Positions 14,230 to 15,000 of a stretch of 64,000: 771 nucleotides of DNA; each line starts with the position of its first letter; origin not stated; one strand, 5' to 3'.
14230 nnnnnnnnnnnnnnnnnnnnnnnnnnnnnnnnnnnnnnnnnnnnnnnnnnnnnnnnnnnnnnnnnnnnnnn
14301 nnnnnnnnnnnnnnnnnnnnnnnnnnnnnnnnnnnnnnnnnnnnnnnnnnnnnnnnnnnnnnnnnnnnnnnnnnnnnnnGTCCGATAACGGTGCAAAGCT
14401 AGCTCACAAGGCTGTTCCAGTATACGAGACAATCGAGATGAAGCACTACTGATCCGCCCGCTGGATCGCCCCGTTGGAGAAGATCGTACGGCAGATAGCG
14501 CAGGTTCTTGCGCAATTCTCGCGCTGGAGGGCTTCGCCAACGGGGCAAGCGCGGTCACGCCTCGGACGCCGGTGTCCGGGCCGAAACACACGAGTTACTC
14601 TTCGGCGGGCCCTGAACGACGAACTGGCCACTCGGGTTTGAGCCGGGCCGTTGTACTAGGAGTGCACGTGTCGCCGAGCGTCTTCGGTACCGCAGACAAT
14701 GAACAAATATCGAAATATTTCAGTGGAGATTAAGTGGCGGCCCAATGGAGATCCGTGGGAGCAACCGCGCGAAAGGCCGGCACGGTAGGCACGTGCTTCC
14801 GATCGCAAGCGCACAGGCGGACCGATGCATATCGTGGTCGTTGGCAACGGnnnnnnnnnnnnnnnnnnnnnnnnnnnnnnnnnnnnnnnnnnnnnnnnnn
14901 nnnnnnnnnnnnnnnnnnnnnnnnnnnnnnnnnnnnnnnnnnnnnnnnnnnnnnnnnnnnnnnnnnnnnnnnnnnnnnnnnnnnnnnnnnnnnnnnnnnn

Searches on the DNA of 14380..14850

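Call 13: search_rna_families(source=window, start=14380, end=14850, threshold=evalue, max_evalue=10)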
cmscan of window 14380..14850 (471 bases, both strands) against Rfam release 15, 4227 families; matches with E-value up to 10: 0.
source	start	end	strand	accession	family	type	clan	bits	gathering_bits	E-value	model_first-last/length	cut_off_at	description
